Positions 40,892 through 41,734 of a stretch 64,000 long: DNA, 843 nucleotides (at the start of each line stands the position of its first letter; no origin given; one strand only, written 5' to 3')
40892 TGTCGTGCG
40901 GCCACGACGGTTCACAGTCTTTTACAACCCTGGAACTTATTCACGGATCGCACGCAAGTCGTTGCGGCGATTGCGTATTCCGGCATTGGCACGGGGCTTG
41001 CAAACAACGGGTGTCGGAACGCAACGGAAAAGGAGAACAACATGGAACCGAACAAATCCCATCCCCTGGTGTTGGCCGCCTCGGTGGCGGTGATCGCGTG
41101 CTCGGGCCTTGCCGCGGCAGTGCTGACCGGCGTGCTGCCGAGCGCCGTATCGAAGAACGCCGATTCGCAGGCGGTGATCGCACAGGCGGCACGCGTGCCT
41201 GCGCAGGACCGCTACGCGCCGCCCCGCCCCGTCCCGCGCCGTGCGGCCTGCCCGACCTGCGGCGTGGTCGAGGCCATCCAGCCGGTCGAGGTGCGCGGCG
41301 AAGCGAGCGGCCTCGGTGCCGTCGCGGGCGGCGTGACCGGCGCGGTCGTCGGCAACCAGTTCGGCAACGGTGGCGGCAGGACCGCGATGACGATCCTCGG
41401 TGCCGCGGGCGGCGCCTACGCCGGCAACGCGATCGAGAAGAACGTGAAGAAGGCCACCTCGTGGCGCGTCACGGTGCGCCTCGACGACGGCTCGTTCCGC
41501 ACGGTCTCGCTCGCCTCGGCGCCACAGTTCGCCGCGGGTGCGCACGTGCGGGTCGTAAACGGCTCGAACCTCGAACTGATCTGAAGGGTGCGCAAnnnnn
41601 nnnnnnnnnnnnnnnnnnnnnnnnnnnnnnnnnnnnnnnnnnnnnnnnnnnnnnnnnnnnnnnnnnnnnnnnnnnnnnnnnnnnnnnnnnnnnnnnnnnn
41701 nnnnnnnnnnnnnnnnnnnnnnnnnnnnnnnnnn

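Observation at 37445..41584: GlrK(QseE)-QseG-GlrR(QseF) module wired to a consensus sigma54 promoter and TGTC-N10-GAC(A/G) boxes that drive a glycine-zipper envelope protein instead of a glmY-type sRNA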

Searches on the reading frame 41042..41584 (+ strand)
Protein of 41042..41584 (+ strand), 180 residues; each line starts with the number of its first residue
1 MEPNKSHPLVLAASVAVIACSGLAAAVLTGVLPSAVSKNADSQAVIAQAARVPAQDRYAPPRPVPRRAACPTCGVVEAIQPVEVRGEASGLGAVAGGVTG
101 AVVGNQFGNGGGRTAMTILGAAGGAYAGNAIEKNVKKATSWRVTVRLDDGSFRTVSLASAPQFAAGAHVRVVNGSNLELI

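Call 3: search_protein_families(library=pfam, proteins=[window:41042-41584:+], max_evalue=0.01)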
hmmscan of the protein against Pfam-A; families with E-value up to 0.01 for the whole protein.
window:41042-41584:+ (180 aa): 4 families
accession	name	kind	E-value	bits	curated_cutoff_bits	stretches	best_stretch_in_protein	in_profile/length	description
PF05433.20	Rick_17kDa_Anti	-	2.6e-08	34.1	24.2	1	91-132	1-43/43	Glycine zipper 2TM domain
PF13488.11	Gly-zipper_Omp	-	0.00063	20.1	25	1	92-136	2-43/46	Glycine zipper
PF13441.11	Gly-zipper_YMGG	-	0.0024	18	28.9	1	91-132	5-43/45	YMGG-like Gly-zipper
PF22109.2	Zn_ribbon_tTFIIB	-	0.0088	16.4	28.6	0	69-88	11-30/40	Transcription factor IIB, zinc ribbon, Trypanosome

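Call 4: search_protein_families(library=ncbifam, proteins=[window:41042-41584:+], max_evalue=0.01)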
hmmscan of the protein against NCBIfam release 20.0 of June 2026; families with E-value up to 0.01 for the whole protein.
window:41042-41584:+ (180 aa): 2 families
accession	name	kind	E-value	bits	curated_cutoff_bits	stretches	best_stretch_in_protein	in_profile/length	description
NF008437.0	PRK11280.1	equivalog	5.8e-14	52.3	99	1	16-140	4-121/179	hypothetical protein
NF053611.1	YiaD_Gzip_OmpA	equivalog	0.0003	20.6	175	1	87-137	23-73/206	YiaD family glycine zipper/OmpA-like lipoprotein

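Call 24: find_homologous_proteins(query=window:41042-41584:+, max_evalue=0.00001)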
Query window:41042-41584:+ (180 aa): 1297 proteins with E <= 0.00001 among 3913 candidates; the best 120 are listed.
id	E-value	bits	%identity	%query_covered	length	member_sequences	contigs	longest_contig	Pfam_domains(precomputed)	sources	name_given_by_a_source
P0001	2.2e-106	371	100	100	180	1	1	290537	PF05433.21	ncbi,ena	-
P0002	2.7e-98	345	89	100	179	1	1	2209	PF05433.21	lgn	-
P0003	1.7e-95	336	89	100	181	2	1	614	PF05433.21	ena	-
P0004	8.0e-90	318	89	97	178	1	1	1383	PF05433.21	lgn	-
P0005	1.4e-74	268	77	99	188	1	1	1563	PF05433.21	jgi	jgi:outer membrane lipoprotein SlyB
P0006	4.5e-54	201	60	99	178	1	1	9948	PF05433.21,PF13488.12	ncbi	ncbi:MAG: glycine zipper 2TM domain-containing protein [Burkholderiales bacterium]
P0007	2.0e-53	199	60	98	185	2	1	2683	PF05433.21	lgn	-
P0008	5.7e-53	198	59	99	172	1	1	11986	PF05433.21,PF13488.12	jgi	jgi:outer membrane lipoprotein SlyB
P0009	3.0e-52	195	57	99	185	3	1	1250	PF05433.21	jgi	jgi:outer membrane lipoprotein SlyB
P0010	4.2e-52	195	60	99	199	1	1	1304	PF05433.21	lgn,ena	-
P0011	9.1e-52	194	59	99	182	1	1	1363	PF05433.21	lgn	-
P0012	9.3e-52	194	61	98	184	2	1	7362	PF13441.13,PF05433.21,PF13488.12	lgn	-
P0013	1.4e-51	193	58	99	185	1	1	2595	PF05433.21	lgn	-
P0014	6.1e-51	191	62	95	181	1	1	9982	PF05433.21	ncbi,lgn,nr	ncbi:MAG: glycine zipper 2TM domain-containing protein [Betaproteobacteria bacterium]|nr:glycine zip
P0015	7.6e-51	191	58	99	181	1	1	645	PF05433.21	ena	-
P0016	7.7e-51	191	57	99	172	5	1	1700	PF05433.21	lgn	-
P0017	8.4e-51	191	55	100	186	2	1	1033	PF05433.21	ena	-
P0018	1.8e-50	190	60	99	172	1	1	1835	PF05433.21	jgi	jgi:outer membrane lipoprotein SlyB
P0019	2.1e-50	189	59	97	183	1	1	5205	PF05433.21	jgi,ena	jgi:outer membrane lipoprotein SlyB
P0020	2.3e-50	189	59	99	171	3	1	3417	PF05433.21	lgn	-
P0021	2.8e-50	189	62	95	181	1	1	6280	PF13441.13,PF05433.21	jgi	jgi:outer membrane lipoprotein SlyB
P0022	3.1e-50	189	59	94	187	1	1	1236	PF05433.21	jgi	jgi:outer membrane lipoprotein SlyB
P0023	3.7e-50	189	61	95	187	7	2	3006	PF05433.21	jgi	-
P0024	4.0e-50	189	57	99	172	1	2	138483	PF05433.21,PF13488.12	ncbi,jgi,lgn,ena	-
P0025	4.6e-50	188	57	99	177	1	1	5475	PF05433.21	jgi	jgi:outer membrane lipoprotein SlyB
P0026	5.2e-50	188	61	95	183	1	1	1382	PF13441.13,PF05433.21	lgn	-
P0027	6.2e-50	188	57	100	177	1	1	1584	PF05433.21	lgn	-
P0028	6.4e-50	188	55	99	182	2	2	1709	PF05433.21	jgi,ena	-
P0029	6.8e-50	188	59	97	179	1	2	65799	PF05433.21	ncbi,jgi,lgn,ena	-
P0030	7.9e-50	188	58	99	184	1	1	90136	PF05433.21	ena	-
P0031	1.5e-49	187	57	99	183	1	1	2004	PF05433.21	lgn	-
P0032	1.6e-49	187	56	99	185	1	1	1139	PF05433.21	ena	-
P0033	1.9e-49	186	56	99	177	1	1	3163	PF05433.21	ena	-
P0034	2.1e-49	186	56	99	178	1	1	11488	PF05433.21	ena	-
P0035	2.2e-49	186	52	100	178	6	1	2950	PF05433.21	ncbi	-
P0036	2.8e-49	186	57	100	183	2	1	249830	PF13441.13,PF05433.21,PF13488.12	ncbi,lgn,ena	-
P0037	3.1e-49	186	58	96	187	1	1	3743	PF05433.21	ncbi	-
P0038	3.1e-49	186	58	99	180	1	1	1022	PF05433.21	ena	-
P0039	3.2e-49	186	57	98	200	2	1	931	PF05433.21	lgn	-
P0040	3.7e-49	185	58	95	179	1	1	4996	PF05433.21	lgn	-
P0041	4.8e-49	185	56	99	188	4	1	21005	PF05433.21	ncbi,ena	ncbi:MAG TPA: glycine zipper 2TM domain-containing protein [Burkholderiales bacterium]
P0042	4.9e-49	185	52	99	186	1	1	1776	PF05433.21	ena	-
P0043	5.9e-49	185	59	99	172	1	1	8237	PF05433.21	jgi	-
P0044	7.6e-49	184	55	96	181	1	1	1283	PF05433.21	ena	-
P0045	8.1e-49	184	60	96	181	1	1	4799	PF13441.13,PF05433.21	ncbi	-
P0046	8.5e-49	184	56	99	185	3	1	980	PF05433.21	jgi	jgi:outer membrane lipoprotein SlyB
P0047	1.1e-48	184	56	96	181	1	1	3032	PF05433.21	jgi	-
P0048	1.9e-48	183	60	97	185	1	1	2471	PF05433.21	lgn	-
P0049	1.9e-48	183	56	99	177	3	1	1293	PF05433.21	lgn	-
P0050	2.5e-48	183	54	99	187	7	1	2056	PF05433.21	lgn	-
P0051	2.6e-48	183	53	99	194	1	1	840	PF05433.21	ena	-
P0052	2.7e-48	183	54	99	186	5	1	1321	PF05433.21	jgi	jgi:outer membrane lipoprotein SlyB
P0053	2.9e-48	182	55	99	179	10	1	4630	PF05433.21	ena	-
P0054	4.0e-48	182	58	95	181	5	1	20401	PF05433.21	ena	-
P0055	4.1e-48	182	55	99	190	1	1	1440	PF05433.21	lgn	-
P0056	4.2e-48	182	56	95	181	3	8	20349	PF05433.21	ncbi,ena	-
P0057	4.4e-48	182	56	96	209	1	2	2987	PF05433.21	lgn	-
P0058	4.7e-48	182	58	95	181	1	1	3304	PF05433.21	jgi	jgi:outer membrane lipoprotein SlyB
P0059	5.3e-48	182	57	97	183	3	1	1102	PF05433.21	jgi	-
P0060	5.4e-48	182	56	99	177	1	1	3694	PF05433.21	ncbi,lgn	-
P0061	6.8e-48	181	55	99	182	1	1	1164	PF05433.21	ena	-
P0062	7.4e-48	181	58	99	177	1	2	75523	PF05433.21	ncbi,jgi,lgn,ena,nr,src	ncbi:MAG TPA: glycine zipper 2TM domain-containing protein [Burkholderiales bacterium]|nr:glycine zi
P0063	7.4e-48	181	54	97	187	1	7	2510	PF05433.21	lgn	-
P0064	9.6e-48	181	56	95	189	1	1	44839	PF05433.21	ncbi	-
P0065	1.1e-47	181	57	95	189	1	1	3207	PF05433.21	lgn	-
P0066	1.2e-47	180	58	95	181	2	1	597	PF13441.13,PF05433.21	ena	-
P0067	1.2e-47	180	57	95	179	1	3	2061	PF05433.21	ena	-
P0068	1.4e-47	180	55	97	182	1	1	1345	PF05433.21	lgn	-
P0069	1.6e-47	180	57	95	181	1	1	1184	PF05433.21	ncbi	-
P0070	1.6e-47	180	57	95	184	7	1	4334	PF05433.21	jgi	-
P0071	1.9e-47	180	58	91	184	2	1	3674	PF05433.21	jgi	-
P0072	2.0e-47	180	60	95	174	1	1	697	PF05433.21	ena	-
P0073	2.1e-47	180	59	95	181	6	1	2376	PF05433.21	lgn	-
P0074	2.1e-47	180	57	94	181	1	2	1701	PF05433.21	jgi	jgi:outer membrane lipoprotein SlyB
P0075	2.1e-47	180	58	97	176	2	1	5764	PF05433.21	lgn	-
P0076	2.5e-47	179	57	95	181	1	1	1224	PF05433.21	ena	-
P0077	2.6e-47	179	56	96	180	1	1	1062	PF05433.21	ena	-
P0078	2.6e-47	179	55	95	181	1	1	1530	PF05433.21,PF13488.12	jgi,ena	-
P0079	2.6e-47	179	56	95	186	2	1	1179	PF05433.21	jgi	-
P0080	2.7e-47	179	51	99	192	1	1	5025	PF05433.21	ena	-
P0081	2.8e-47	179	57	95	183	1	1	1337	PF05433.21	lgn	-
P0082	3.4e-47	179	57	95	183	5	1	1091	PF05433.21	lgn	-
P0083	4.1e-47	179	56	99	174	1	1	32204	PF05433.21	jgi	jgi:outer membrane lipoprotein SlyB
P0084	4.6e-47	179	58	96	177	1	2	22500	PF05433.21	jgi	jgi:outer membrane lipoprotein SlyB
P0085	5.5e-47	178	58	94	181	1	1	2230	PF05433.21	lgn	-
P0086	5.9e-47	178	58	99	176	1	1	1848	PF05433.21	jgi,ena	-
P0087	6.0e-47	178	54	96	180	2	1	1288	PF05433.21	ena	-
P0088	6.3e-47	178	54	97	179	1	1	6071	PF05433.21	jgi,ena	-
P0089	6.4e-47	178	58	99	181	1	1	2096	PF05433.21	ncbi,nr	ncbi:MAG TPA: glycine zipper 2TM domain-containing protein [Steroidobacteraceae bacterium]|nr:glycin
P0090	7.4e-47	178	55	95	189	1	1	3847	PF05433.21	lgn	-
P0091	7.5e-47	178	56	95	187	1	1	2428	PF05433.21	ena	-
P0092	8.0e-47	178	53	98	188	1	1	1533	PF05433.21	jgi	jgi:outer membrane lipoprotein SlyB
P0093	8.4e-47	178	52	100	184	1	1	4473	PF05433.21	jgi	-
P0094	8.8e-47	178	56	95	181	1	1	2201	PF05433.21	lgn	-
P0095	9.3e-47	178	58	95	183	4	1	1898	PF05433.21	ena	-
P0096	1.0e-46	177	54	99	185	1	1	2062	PF05433.21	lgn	-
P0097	1.1e-46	177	54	99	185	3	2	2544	PF05433.21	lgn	-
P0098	1.1e-46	177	50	98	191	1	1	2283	PF05433.21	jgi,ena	-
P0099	1.1e-46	177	57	94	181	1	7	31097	PF05433.21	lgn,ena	-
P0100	1.1e-46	177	55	96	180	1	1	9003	PF05433.21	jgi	jgi:outer membrane lipoprotein SlyB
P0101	1.2e-46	177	55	96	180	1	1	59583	PF05433.21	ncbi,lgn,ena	-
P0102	1.2e-46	177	56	95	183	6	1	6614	PF05433.21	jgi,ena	jgi:outer membrane lipoprotein SlyB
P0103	1.4e-46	177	60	96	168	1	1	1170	PF05433.21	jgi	-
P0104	1.5e-46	177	55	96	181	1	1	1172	PF05433.21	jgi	jgi:outer membrane lipoprotein SlyB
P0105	1.8e-46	177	55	93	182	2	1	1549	PF05433.21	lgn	-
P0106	1.8e-46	177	54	97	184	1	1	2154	PF05433.21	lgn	-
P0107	1.9e-46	177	52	97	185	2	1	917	PF05433.21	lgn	-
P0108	1.9e-46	177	54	99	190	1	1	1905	PF05433.21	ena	-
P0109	2.0e-46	176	55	97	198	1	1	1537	PF05433.21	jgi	-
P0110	2.1e-46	176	54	96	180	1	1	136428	PF05433.21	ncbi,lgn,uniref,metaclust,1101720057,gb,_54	ncbi:hypothetical protein GALL_140240 [mine drainage metagenome]|uniref:Glycine zipper 2TM domain-co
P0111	2.2e-46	176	55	97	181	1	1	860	PF05433.21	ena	-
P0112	2.4e-46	176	58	95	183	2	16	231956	PF05433.21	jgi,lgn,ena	jgi:outer membrane lipoprotein SlyB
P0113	2.4e-46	176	56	96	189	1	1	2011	PF05433.21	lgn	-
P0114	2.4e-46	176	54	97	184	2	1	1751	PF05433.21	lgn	-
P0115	2.5e-46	176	57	95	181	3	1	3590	PF13441.13,PF05433.21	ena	-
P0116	2.7e-46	176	57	97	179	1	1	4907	PF05433.21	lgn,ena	-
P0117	2.9e-46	176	54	99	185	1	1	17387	PF05433.21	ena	-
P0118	3.6e-46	176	54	96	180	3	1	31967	PF05433.21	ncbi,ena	-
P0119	3.6e-46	176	56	94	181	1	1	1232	PF05433.21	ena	-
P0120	3.6e-46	176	52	99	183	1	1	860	PF05433.21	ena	-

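Call 25: find_encoding_contigs(protein=P0024, flank=6000, max_places=2)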
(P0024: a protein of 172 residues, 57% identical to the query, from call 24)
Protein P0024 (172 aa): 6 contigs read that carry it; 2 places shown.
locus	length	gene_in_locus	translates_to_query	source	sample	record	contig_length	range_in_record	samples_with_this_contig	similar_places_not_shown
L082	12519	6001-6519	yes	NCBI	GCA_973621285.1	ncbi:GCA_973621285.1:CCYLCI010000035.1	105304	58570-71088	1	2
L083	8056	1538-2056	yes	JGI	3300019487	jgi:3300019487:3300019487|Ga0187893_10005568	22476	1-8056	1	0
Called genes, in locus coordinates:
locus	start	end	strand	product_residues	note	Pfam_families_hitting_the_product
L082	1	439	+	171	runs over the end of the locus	PF22769:DCD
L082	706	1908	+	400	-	PF01168:Ala_racemase_N (weak), PF02784:Orn_Arg_deC_N, PF00278:Orn_DAP_Arg_deC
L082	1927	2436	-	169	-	PF00186:DHFR_1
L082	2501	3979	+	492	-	PF00672:HAMP (weak), PF00512:HisKA, PF02518:HATPase_c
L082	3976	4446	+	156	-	-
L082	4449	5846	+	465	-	PF00072:Response_reg, PF00158:Sigma54_activat, PF13191:AAA_16 (weak), PF14532:Sigma54_activ_2, PF07728:AAA_5, PF25601:AAA_lid_14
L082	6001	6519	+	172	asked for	PF13488:Gly-zipper_Omp (weak), PF05433:Rick_17kDa_Anti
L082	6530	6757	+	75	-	-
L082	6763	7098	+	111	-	-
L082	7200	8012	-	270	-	PF00303:Thymidylat_synt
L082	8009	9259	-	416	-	PF00072:Response_reg, PF00069:Pkinase, PF03109:ABC1 (faint), PF07714:PK_Tyr_Ser-Thr, PF01636:APH (weak)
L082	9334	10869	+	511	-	PF27104:FimW_N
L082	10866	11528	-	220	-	PF02230:Abhydrolase_2, PF12146:Hydrolase_4 (faint), PF12697:Abhydrolase_6 (weak), PF01738:DLH (weak), PF07859:Abhydrolase_3 (faint)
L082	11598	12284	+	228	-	PF00440:TetR_N, PF17929:TetR_C_34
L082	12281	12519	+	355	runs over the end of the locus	PF00364:Biotin_lipoyl (faint), PF25917:BSH_RND (weak), PF25919:BSH_CusB (weak), PF25876:HH_MFP_RND (weak), PF25954:Beta-barrel_RND_2, PF25967:RND-MFP_C (weak), PF25975:CzcB_C (faint), PF25989:YknX_C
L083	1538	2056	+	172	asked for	PF13488:Gly-zipper_Omp (weak), PF05433:Rick_17kDa_Anti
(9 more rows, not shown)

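Call 26: find_encoding_contigs(protein=P0036, flank=6000, max_places=2)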
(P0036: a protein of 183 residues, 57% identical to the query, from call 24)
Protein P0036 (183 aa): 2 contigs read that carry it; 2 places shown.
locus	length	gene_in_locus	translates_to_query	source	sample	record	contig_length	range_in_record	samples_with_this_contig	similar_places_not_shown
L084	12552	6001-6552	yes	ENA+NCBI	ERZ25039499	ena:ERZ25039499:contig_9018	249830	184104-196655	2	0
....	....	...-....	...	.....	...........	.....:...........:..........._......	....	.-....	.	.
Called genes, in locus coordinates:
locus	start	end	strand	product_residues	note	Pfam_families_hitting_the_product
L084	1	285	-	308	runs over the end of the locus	PF13433:Peripla_BP_5 (weak), PF13458:Peripla_BP_6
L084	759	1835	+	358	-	PF00296:Bac_luciferase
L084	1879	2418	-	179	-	PF00186:DHFR_1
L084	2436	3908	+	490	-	-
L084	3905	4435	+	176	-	-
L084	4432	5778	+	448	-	PF00072:Response_reg, PF00158:Sigma54_activat, PF14532:Sigma54_activ_2, PF07728:AAA_5, PF25601:AAA_lid_14, PF02954:HTH_8 (weak)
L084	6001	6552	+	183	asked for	PF13441:Gly-zipper_YMGG (weak), PF05433:Rick_17kDa_Anti, PF13488:Gly-zipper_Omp (weak)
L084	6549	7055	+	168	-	PF05598:DUF772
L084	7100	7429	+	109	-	-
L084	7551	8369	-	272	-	PF00303:Thymidylat_synt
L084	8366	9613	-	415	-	PF00072:Response_reg, PF00069:Pkinase, PF01636:APH (faint), PF07714:PK_Tyr_Ser-Thr, PF03109:ABC1 (weak)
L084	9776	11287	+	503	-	PF27104:FimW_N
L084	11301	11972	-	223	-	PF02230:Abhydrolase_2, PF00561:Abhydrolase_1 (faint), PF12146:Hydrolase_4 (faint), PF12697:Abhydrolase_6 (weak)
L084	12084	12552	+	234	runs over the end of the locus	PF00440:TetR_N, PF17929:TetR_C_34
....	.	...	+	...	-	?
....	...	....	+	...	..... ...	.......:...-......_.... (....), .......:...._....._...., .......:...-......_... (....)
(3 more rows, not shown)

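Call 27: find_encoding_contigs(protein=P0110, flank=6000, max_places=2)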
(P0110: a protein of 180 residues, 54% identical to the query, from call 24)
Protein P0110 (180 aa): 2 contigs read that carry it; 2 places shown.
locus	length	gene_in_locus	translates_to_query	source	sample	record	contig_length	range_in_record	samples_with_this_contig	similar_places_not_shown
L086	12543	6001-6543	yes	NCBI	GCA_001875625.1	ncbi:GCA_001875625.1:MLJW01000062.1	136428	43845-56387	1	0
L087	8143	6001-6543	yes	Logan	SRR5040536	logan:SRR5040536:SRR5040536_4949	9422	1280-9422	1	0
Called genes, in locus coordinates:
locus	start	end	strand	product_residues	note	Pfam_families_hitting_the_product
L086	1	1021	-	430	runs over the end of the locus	PF13416:SBP_bac_8, PF01547:SBP_bac_1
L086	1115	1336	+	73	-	-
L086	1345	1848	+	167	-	PF01047:MarR, PF12802:MarR_2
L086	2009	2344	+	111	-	-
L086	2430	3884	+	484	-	PF13581:HATPase_c_2 (faint), PF00512:HisKA, PF02518:HATPase_c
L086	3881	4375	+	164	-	-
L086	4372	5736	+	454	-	PF00072:Response_reg, PF00158:Sigma54_activat, PF14532:Sigma54_activ_2, PF07728:AAA_5 (weak), PF25601:AAA_lid_14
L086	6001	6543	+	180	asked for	PF05433:Rick_17kDa_Anti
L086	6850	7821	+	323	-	-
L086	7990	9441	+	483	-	PF00270:DEAD, PF04851:ResIII, PF00271:Helicase_C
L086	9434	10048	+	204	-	PF13489:Methyltransf_23, PF13847:Methyltransf_31, PF08241:Methyltransf_11, PF08242:Methyltransf_12, PF13649:Methyltransf_25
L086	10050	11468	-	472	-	PF02233:PNTB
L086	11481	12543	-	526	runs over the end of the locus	PF05222:AlaDh_PNT_N, PF01262:AlaDh_PNT_C, PF12769:PNTB_4TM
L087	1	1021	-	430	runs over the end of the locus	PF13416:SBP_bac_8, PF01547:SBP_bac_1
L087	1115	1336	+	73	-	-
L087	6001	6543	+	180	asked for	PF05433:Rick_17kDa_Anti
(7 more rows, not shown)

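Call 28: find_encoding_contigs(protein=P0062, flank=6000, max_places=1)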
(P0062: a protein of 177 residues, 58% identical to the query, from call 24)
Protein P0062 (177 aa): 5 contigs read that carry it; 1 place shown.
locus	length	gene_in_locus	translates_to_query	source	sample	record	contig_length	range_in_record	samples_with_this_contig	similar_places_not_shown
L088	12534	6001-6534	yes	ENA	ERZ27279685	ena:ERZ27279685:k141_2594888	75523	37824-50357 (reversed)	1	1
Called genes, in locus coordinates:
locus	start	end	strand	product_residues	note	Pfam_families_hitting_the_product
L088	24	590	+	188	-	PF22769:DCD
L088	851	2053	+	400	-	PF00278:Orn_DAP_Arg_deC, PF02784:Orn_Arg_deC_N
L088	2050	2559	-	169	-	PF00186:DHFR_1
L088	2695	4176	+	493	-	PF00512:HisKA, PF02518:HATPase_c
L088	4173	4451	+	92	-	-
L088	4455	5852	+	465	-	PF00072:Response_reg, PF00158:Sigma54_activat, PF14532:Sigma54_activ_2, PF07728:AAA_5, PF25601:AAA_lid_14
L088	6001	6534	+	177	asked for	PF05433:Rick_17kDa_Anti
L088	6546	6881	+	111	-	-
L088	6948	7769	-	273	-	PF00303:Thymidylat_synt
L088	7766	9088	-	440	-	PF01636:APH (faint), PF00072:Response_reg, PF00069:Pkinase, PF07714:PK_Tyr_Ser-Thr, PF03109:ABC1 (weak)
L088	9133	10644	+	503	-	PF27104:FimW_N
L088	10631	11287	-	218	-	PF02230:Abhydrolase_2, PF12146:Hydrolase_4 (faint), PF00561:Abhydrolase_1 (weak), PF12697:Abhydrolase_6 (weak), PF01738:DLH (weak), PF07859:Abhydrolase_3 (faint)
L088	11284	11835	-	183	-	PF00994:MoCF_biosynth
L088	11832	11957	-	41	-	-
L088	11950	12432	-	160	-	PF04751:DarP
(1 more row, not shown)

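Call 29: find_encoding_contigs(protein=P0112, flank=6000, max_places=2)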
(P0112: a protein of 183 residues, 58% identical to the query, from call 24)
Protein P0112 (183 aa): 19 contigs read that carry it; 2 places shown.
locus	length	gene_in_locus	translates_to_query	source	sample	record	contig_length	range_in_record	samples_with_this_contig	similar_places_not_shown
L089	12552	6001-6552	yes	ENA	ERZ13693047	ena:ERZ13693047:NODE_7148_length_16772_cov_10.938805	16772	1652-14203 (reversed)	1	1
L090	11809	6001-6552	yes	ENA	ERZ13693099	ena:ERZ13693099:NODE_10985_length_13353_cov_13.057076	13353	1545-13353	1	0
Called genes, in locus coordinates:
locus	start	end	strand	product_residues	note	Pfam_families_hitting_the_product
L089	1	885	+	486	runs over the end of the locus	PF00512:HisKA, PF13581:HATPase_c_2 (faint), PF02518:HATPase_c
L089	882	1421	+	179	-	-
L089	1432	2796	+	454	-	PF00072:Response_reg, PF00158:Sigma54_activat, PF14532:Sigma54_activ_2, PF25601:AAA_lid_14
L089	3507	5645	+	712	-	PF00041:fn3, PF16656:Pur_ac_phosph_N (faint), PF21910:GH85_C (faint), PF24489:Ig_J_second (faint), PF25059:FN3_DSCAM-DSCAML_C (faint), PF00041:fn3 (weak), PF13442:Cytochrome_CBB3 (weak)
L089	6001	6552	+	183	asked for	PF05433:Rick_17kDa_Anti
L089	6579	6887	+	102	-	-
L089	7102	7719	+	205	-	PF04519:Bactofilin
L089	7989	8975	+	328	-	-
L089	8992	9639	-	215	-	PF00005:ABC_tran, PF13304:AAA_21 (faint)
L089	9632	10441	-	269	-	PF00005:ABC_tran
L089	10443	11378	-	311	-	PF02653:BPD_transp_2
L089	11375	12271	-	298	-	PF02653:BPD_transp_2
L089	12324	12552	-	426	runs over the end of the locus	PF13433:Peripla_BP_5, PF13458:Peripla_BP_6, PF01094:ANF_receptor (weak)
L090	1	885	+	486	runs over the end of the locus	PF00512:HisKA, PF13581:HATPase_c_2 (faint), PF02518:HATPase_c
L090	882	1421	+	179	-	-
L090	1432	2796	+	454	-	PF00072:Response_reg, PF00158:Sigma54_activat, PF14532:Sigma54_activ_2, PF25601:AAA_lid_14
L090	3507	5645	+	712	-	PF00041:fn3, PF16656:Pur_ac_phosph_N (faint), PF21910:GH85_C (faint), PF24489:Ig_J_second (faint), PF25059:FN3_DSCAM-DSCAML_C (faint), PF00041:fn3 (weak), PF13442:Cytochrome_CBB3 (weak)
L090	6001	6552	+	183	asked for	PF05433:Rick_17kDa_Anti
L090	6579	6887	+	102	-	-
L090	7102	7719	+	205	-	PF04519:Bactofilin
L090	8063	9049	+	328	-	-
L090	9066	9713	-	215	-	PF00005:ABC_tran, PF13304:AAA_21 (faint)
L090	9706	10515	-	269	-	PF00005:ABC_tran, PF13304:AAA_21 (faint)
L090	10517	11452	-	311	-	PF02653:BPD_transp_2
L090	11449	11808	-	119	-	?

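Call 30: find_encoding_contigs(protein=P0030, flank=6000, max_places=1)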
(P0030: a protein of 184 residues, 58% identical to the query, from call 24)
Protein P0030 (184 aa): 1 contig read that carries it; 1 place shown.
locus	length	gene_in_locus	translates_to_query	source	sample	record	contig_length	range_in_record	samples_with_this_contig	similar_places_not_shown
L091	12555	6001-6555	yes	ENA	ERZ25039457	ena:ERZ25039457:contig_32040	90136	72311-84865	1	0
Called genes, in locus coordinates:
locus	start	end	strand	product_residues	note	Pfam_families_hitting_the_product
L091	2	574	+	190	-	PF22769:DCD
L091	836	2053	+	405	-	PF00278:Orn_DAP_Arg_deC, PF02784:Orn_Arg_deC_N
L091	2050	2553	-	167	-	PF00186:DHFR_1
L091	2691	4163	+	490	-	PF00672:HAMP, PF00512:HisKA, PF02518:HATPase_c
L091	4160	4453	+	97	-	-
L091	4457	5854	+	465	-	PF00072:Response_reg, PF00158:Sigma54_activat, PF14532:Sigma54_activ_2, PF07728:AAA_5, PF25601:AAA_lid_14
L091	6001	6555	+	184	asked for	PF05433:Rick_17kDa_Anti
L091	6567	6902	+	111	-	-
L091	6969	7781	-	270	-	PF00303:Thymidylat_synt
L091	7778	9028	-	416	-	PF00072:Response_reg, PF01636:APH (faint), PF00069:Pkinase, PF03109:ABC1 (faint), PF07714:PK_Tyr_Ser-Thr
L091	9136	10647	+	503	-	PF27104:FimW_N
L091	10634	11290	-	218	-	PF02230:Abhydrolase_2, PF12146:Hydrolase_4 (faint), PF00561:Abhydrolase_1 (weak), PF12697:Abhydrolase_6 (weak), PF01738:DLH (weak)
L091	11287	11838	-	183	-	PF00994:MoCF_biosynth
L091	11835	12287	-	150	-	PF11578:DUF3237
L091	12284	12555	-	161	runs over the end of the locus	PF04751:DarP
